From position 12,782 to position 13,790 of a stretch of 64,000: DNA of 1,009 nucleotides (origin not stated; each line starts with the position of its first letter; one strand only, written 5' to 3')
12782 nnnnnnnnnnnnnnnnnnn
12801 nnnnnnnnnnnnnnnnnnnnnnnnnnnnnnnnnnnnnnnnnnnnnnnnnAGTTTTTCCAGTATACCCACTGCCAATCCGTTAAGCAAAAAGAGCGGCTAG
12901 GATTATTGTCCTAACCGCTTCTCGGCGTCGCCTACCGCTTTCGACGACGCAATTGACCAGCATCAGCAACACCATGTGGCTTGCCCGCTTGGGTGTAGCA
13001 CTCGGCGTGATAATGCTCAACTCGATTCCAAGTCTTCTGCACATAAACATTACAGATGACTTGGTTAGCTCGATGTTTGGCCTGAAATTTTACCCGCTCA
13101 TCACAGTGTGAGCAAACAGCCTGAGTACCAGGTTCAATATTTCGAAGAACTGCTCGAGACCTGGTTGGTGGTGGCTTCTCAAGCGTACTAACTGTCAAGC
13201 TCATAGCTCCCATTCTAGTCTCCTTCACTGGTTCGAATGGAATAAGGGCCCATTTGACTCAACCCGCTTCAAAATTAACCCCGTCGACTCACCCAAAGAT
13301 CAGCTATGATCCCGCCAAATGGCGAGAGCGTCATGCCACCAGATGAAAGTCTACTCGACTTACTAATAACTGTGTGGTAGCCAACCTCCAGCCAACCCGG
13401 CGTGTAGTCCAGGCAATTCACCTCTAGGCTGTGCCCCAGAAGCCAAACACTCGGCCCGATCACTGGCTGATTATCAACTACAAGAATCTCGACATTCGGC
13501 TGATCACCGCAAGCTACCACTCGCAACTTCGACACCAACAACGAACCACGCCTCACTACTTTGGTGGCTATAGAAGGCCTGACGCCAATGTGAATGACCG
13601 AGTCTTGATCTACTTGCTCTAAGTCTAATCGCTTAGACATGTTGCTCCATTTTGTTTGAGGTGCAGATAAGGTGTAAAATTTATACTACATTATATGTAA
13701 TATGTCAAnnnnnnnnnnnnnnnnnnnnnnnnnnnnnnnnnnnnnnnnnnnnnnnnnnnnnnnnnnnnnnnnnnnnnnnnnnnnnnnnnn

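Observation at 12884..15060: GC-elevated four-gene cassette (wHTH-Nudix + two Cys/His-rich small proteins) inserted inside the str operon between rpsG and fusA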

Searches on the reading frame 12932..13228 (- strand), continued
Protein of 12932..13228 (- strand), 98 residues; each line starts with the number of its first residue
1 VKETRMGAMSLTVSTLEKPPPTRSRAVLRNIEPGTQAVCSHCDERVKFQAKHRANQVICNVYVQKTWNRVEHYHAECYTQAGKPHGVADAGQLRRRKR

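Call 57: search_protein_families(library=ncbifam, proteins=[L020:3828-5528:+, L020:5539-5880:+, L004:11432-13843:+, L004:11073-11435:+], max_evalue=0.001)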
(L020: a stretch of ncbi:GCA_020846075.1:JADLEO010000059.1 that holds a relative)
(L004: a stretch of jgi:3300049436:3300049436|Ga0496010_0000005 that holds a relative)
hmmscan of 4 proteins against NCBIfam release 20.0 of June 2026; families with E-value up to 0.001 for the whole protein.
L020:3828-5528:+ (566 aa): 194 families (the best 25 are shown)
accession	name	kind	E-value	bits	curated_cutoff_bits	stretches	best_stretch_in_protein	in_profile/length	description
TIGR03719.1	ABC_ABC_ChvD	subfamily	3e-279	927.2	806.75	1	3-564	1-552/552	energy-dependent translational throttle protein EttA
NF008775.0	PRK11819.1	equivalog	1.4e-278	925.1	599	1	3-566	3-556/556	energy-dependent translational throttle protein EttA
NF050005.1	ABC_ATPase_Uup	equivalog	3.5e-130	435.2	900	1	19-552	15-537/636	ATP-binding cassette ATPase Uup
NF008358.0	PRK11147.1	equivalog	3.1e-120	402.3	936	1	19-549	15-534/635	ABC transporter ATP-binding protein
NF000355.4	ribo_prot_ABC_F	equivalog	2.3e-113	379.7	380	3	18-300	13-256/499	ribosomal protection-like ABC-F family protein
NF000171.1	ABCF_producer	exception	3.2e-85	286.6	800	3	9-281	6-281/541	TlrC/CarA/OleB/SrmB family ABC-F type ribosomal protection protein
NF011646.0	PRK15064.1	equivalog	6.1e-83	279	762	1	21-543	15-525/530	ABC-F family ATPase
NF000170.2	ABCF_Vga_all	exception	2.7e-76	257.2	725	2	322-547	266-474/521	Vga family ABC-F type ribosomal protection protein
NF007921.0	PRK10636.1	equivalog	5.8e-76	256.1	917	2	116-544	100-518/638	ABC transporter ATP-binding protein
NF000514.1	ABCF_OptrA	exception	1.7e-73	248.1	1450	1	22-545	35-551/655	ABC-F type ribosomal protection protein OptrA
NF000168.2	ABCF_Msr_all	exception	4.2e-71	240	680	4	327-519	297-472/487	Msr family ABC-F type ribosomal protection protein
NF043038.1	ABCF_CplR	exception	6e-70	236.5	780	3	304-548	263-491/544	ABC-F type ribosomal protection protein CplR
NF000166.1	ABCF_CarA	exception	1.7e-69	234.5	1050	3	18-277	16-287/556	ABC-F type ribosomal protection protein Car(A)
NF000169.2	ABCF_Sal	exception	1e-68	232.4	725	4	138-282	103-256/542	Sal family ABC-F type ribosomal protection protein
NF000167.2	ABCF_Lsa_all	exception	1.6e-57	195.6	750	4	160-292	114-241/492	Lsa family ABC-F type ribosomal protection protein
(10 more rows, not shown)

L020:5539-5880:+ (113 aa): 1 family
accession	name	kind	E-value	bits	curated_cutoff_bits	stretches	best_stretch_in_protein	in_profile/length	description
NF033634.1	SLATT_1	domain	0.00087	19.3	41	0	4-94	22-117/132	SLATT domain-containing protein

L004:11432-13843:+ (803 aa): 30 families (the best 25 are shown)
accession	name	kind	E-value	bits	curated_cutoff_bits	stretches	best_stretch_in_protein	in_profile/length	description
TIGR03346.1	chaperone_ClpB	equivalog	2.1e-123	413.5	1232.1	2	479-801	527-849/853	ATP-dependent chaperone ClpB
TIGR02639.1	ClpA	equivalog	9.1e-106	354.7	993.15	1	142-794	74-731/734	ATP-dependent Clp protease ATP-binding subunit ClpA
NF008118.0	PRK10865.1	equivalog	1.1e-100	337.8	1417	2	479-799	530-850/857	ATP-dependent chaperone ClpB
TIGR03345.1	VI_ClpV1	equivalog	7.2e-89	299.1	884.95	2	479-787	528-840/852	type VI secretion system ATPase TssH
NF033607.0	disagg_AAA_ClpG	exception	4e-83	279.8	1900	2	482-794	557-873/932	AAA family protein disaggregase ClpG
NF033606.1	heat_AAA_ClpK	exception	1.7e-78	264.5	1900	2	480-792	576-893/949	heat shock survival AAA family ATPase ClpK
NF008263.0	PRK11034.1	equivalog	7e-72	242.4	1350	1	146-796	80-736/758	ATP-dependent Clp protease ATP-binding subunit ClpA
NF003229.0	PRK04195.1-5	equivalog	2.3e-11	43.1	280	1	519-630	19-117/413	replication factor C large subunit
NF003745.1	PRK05342.1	equivalog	5.5e-08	32.1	359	0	690-778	288-380/418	ATP-dependent Clp protease ATP-binding subunit ClpX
NF047784.1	MadB_ATPase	equivalog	3.1e-07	29.9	475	1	550-584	36-67/298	MadB family AAA-type ATPase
TIGR03499.1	FlhF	equivalog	8e-07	29.3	174.15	0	500-578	149-230/286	flagellar biosynthesis GTPase FlhF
TIGR03922.1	T7SS_EccA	equivalog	1.1e-06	27.5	466.65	0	524-573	290-338/557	type VII secretion AAA-ATPase EccA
NF038214.1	IS21_help_AAA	equivalog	1.2e-06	28.4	200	0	550-626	93-161/232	IS21-like element helper ATPase IstB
TIGR03420.1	DnaA_homol_Hda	equivalog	2.6e-06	27.1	194.8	0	532-590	28-81/226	DnaA regulatory inactivator Hda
NF006586.0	PRK09112.1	equivalog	4.9e-06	26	308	0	258-306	26-75/351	DNA polymerase III subunit delta'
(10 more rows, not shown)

L004:11073-11435:+ (120 aa): 0 families

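Call 75: find_related_loci(query=A2, collection=viral_contigs, flank=5000)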
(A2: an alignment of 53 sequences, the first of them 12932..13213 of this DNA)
Query A2 (93 aa) in viral_contigs; peptide patterns used: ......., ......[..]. (x = any residue, [..] = any of these).
21 stretches matched a pattern, but none encodes a relative of the query by tblastn (E <= 1e-3).

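Call 79: search_solved_structures(query=A2, max_evalue=10, show_alignments=3)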
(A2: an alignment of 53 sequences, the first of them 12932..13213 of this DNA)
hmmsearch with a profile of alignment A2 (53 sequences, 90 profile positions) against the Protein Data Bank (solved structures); distinct sequences matched with E-value up to 10: 0.

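Call 80: search_protein_families(library=pfam, alignment_id=A2, max_evalue=10)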
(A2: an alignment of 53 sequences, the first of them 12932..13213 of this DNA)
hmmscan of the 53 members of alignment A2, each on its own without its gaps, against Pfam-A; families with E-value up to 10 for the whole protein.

A. member 1, window:12932-13213:- (93 aa): 1 family
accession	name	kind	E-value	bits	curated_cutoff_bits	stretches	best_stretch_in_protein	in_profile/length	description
PF00337.29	Gal-bind_lectin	-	0.083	12.8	22.1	1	34-78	39-82/132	Galactoside-binding lectin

B. families by the number of members that match (of 53 scanned): 28 families (the first 25 are shown)
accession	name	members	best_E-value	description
PF00337.29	Gal-bind_lectin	38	0.001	Galactoside-binding lectin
PF17996.7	CE2_N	9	0.03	Carbohydrate esterase 2 N-terminal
PF11648.16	RIG-I_C-RD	8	0.0073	C-terminal domain of RIG-I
PF19561.4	DUF6083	6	0.021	Family of unknown function (DUF6083)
PF21571.2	ArgZ-like_C_1st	3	0.022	Arginine dihydrolase ArgZ-like, C-terminal, first region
PF23969.1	DUF7296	3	0.023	Domain of unknown function (DUF7296)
PF25017.1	zf-C2HC_3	3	0.037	C2HC zinc finger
PF09866.14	DUF2093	3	0.087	Uncharacterized protein conserved in bacteria (DUF2093)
PF24441.1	DUF7560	2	0.038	Family of unknown function (DUF7560)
PF21149.3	FAS_pseudo-KR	2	0.045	Fatty acid synthase, pseudo-KR domain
PF13248.11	Zn_ribbon_3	2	0.076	zinc-ribbon domain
PF07282.18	Cas12f1-like_TNB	2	0.14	Cas12f1-like, TNB domain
PF15626.11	mono-CXXC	1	0.0063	single CXXC unit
PF10083.14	DUF2321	1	0.038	Uncharacterized protein conserved in bacteria (DUF2321)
PF25311.1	WDGH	1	0.045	WDGH domain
PF00645.25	zf-PARP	1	0.094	Poly(ADP-ribose) polymerase and DNA-Ligase Zn-finger region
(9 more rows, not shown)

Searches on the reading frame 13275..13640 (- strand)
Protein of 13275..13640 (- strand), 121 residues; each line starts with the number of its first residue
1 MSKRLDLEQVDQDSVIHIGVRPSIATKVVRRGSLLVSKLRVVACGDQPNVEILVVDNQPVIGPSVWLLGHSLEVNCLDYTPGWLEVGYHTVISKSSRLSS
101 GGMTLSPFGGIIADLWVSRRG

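Call 3: search_protein_families(library=pfam, proteins=[window:13275-13640:-], max_evalue=0.1)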
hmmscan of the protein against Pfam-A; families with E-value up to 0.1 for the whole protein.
window:13275-13640:- (121 aa): 0 families

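Call 4: search_protein_families(library=ncbifam, proteins=[window:13275-13640:-], max_evalue=0.1)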
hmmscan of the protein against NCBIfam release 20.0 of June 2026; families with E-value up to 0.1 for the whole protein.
window:13275-13640:- (121 aa): 0 families

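Call 19: find_homologous_proteins(query=window:13275-13640:-, max_evalue=0.01)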
Query window:13275-13640:- (121 aa): 4 proteins with E <= 0.01 among 8 candidates.
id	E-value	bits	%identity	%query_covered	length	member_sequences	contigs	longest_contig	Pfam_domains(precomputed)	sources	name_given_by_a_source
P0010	1.2e-73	263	100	100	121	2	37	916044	-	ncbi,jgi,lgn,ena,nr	ncbi:hypothetical protein IPM44_02665 [bacterium]|jgi:hypothetical protein|nr:MAG: hypothetical prot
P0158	6.0e-64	231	88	100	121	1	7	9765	-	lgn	-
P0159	7.1e-63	228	88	100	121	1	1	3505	-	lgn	-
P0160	2.0e-49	184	75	99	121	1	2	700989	-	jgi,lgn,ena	jgi:hypothetical protein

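Call 35: search_protein_families(library=padloc, proteins=[window:13275-13640:-, L004:11432-13843:+, L004:11073-11435:+], max_evalue=0.01)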
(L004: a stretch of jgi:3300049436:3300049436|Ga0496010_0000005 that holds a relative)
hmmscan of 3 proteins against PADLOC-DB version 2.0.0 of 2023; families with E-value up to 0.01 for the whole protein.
window:13275-13640:- (121 aa): 0 families

L004:11432-13843:+ (803 aa): 10 families
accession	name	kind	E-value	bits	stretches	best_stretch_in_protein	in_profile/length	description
PDLC03838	DolB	-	7.4e-32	109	2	474-666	97-278/375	-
PDLC04606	PDC-M37B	-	4.8e-28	96.4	1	467-676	95-304/390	-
PDLC04605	PDC-M37B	-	2.7e-22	77.5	1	500-670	257-428/518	-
PDLC04140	mad8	-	7.1e-09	33.6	1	551-694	31-133/314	mads_8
PDLC00915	TRIP13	-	3.2e-08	31.3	1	509-627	31-144/302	TRIP13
PDLC01993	RtcR--CARF_AAA_HTH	-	0.00041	16.9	0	550-679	207-338/523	-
PDLC02980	AriA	-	0.00057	17.9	0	279-296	2-19/304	-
PDLC03920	MkoA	-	0.00078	15.8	0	274-304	629-659/1112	-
PDLC02335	AbiLi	-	0.0047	14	0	260-296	62-96/326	AbiLi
PDLC04232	IetA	-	0.0073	13.7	0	544-569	113-138/330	-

L004:11073-11435:+ (120 aa): 0 families

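Call 36: search_protein_families(library=phrogs, proteins=[window:13275-13640:-], max_evalue=0.01)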
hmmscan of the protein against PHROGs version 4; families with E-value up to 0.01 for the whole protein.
window:13275-13640:- (121 aa): 0 families

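Call 57: search_protein_families(library=ncbifam, proteins=[L004:11432-13843:+, L004:11073-11435:+], max_evalue=0.001)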
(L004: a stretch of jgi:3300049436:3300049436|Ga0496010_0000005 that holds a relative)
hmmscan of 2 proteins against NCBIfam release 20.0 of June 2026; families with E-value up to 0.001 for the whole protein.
L004:11432-13843:+ (803 aa): 30 families (the best 25 are shown)
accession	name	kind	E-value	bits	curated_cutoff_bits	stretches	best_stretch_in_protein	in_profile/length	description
TIGR03346.1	chaperone_ClpB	equivalog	2.1e-123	413.5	1232.1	2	479-801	527-849/853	ATP-dependent chaperone ClpB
TIGR02639.1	ClpA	equivalog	9.1e-106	354.7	993.15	1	142-794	74-731/734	ATP-dependent Clp protease ATP-binding subunit ClpA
NF008118.0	PRK10865.1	equivalog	1.1e-100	337.8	1417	2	479-799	530-850/857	ATP-dependent chaperone ClpB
TIGR03345.1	VI_ClpV1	equivalog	7.2e-89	299.1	884.95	2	479-787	528-840/852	type VI secretion system ATPase TssH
NF033607.0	disagg_AAA_ClpG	exception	4e-83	279.8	1900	2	482-794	557-873/932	AAA family protein disaggregase ClpG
NF033606.1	heat_AAA_ClpK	exception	1.7e-78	264.5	1900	2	480-792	576-893/949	heat shock survival AAA family ATPase ClpK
NF008263.0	PRK11034.1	equivalog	7e-72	242.4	1350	1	146-796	80-736/758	ATP-dependent Clp protease ATP-binding subunit ClpA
NF003229.0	PRK04195.1-5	equivalog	2.3e-11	43.1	280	1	519-630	19-117/413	replication factor C large subunit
NF003745.1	PRK05342.1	equivalog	5.5e-08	32.1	359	0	690-778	288-380/418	ATP-dependent Clp protease ATP-binding subunit ClpX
NF047784.1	MadB_ATPase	equivalog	3.1e-07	29.9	475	1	550-584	36-67/298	MadB family AAA-type ATPase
TIGR03499.1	FlhF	equivalog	8e-07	29.3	174.15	0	500-578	149-230/286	flagellar biosynthesis GTPase FlhF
TIGR03922.1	T7SS_EccA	equivalog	1.1e-06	27.5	466.65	0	524-573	290-338/557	type VII secretion AAA-ATPase EccA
NF038214.1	IS21_help_AAA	equivalog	1.2e-06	28.4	200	0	550-626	93-161/232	IS21-like element helper ATPase IstB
TIGR03420.1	DnaA_homol_Hda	equivalog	2.6e-06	27.1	194.8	0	532-590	28-81/226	DnaA regulatory inactivator Hda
NF006586.0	PRK09112.1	equivalog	4.9e-06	26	308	0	258-306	26-75/351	DNA polymerase III subunit delta'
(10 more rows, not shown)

L004:11073-11435:+ (120 aa): 0 families

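Call 77: find_related_loci(query=window:13275-13640:-, collection=viral_contigs, flank=5000)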
Query window:13275-13640:- (121 aa) in viral_contigs; peptide patterns used: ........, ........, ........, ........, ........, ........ (x = any residue, [..] = any of these).
6 stretches matched a pattern, but none encodes a relative of the query by tblastn (E <= 1e-3).
